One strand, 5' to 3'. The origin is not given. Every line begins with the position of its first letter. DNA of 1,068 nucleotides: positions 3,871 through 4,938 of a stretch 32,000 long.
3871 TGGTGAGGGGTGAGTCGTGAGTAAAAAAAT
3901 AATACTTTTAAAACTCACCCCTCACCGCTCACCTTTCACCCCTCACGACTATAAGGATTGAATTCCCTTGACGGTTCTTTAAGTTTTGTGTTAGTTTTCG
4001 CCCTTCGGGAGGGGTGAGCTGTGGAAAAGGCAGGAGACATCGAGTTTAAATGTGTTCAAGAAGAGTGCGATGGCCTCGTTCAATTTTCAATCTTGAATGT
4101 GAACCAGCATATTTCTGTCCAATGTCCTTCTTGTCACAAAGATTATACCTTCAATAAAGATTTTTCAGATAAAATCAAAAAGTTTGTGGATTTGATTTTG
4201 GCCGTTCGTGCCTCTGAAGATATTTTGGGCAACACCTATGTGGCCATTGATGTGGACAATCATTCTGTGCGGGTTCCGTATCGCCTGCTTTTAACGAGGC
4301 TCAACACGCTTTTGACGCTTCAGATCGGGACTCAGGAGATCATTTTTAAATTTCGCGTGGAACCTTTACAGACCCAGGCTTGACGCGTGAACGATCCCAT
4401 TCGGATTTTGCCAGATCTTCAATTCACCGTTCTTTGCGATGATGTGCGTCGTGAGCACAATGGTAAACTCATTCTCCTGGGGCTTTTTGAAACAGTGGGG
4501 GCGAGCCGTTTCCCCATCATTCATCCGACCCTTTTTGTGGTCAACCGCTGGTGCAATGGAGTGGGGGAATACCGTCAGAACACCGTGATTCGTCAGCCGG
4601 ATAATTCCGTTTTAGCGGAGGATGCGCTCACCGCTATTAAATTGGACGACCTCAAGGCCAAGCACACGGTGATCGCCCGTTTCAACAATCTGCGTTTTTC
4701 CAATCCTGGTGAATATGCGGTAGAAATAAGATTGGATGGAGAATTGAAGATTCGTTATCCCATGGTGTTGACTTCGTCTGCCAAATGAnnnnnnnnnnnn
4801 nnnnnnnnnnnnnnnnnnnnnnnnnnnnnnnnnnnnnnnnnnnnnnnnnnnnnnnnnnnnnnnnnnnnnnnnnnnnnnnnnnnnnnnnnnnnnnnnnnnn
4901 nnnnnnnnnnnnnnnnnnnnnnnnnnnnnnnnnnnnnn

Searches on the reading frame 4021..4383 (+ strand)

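Call 6: search_protein_families(library=pfam, proteins=[window:4021-4383:+], max_evalue=1)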
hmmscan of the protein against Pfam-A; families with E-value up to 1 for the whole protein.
window:4021-4383:+ (120 aa): 3 families
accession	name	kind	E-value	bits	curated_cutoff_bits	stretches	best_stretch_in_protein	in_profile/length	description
PF13717.11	Zn_ribbon_4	-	0.028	14.8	30.3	1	33-47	3-17/36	zinc-ribbon domain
PF01485.27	IBR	-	0.082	13.4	24.3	1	10-42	20-51/65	IBR domain, a half RING-finger domain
PF05129.18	Zn_ribbon_Elf1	-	0.1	13.1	29.8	1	6-45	20-59/79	Transcription elongation factor Elf1 like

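Call 7: search_protein_families(library=ncbifam, proteins=[window:4021-4383:+], max_evalue=1)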
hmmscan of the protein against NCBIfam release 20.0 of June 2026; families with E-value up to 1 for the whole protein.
window:4021-4383:+ (120 aa): 1 family
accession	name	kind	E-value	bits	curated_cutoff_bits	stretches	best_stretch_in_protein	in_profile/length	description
TIGR00155.1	pqiA_fam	subfamily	0.11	11.5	260.35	1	10-51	15-52/403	PqiA/YebS family transporter subunit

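Call 10: search_protein_families(library=padloc, proteins=[window:4021-4383:+], max_evalue=1)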
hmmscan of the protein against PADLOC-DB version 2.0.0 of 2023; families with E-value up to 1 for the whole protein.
window:4021-4383:+ (120 aa): 0 families

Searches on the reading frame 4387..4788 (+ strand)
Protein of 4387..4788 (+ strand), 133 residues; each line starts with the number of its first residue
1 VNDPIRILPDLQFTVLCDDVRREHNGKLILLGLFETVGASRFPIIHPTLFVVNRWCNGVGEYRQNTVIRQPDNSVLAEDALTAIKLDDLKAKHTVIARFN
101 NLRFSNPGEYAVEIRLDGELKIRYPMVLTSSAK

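Call 6: search_protein_families(library=pfam, proteins=[window:4387-4788:+], max_evalue=1)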
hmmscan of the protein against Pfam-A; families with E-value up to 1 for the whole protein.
window:4387-4788:+ (133 aa): 1 family
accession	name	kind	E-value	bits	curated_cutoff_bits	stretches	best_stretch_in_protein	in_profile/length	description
PF22091.2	DUF6941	-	4.1e-25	89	27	1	12-127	1-123/125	Family of unknown function (DUF6941)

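Call 7: search_protein_families(library=ncbifam, proteins=[window:4387-4788:+], max_evalue=1)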
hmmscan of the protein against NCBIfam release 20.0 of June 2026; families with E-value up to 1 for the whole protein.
window:4387-4788:+ (133 aa): 0 families

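Call 10: search_protein_families(library=padloc, proteins=[window:4387-4788:+], max_evalue=1)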
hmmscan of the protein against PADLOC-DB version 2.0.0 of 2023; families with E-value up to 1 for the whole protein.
window:4387-4788:+ (133 aa): 0 families

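Call 101: search_protein_families(library=phrogs, proteins=[window:4387-4788:+], max_evalue=0.01)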
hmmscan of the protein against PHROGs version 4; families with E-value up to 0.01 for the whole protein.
window:4387-4788:+ (133 aa): 0 families
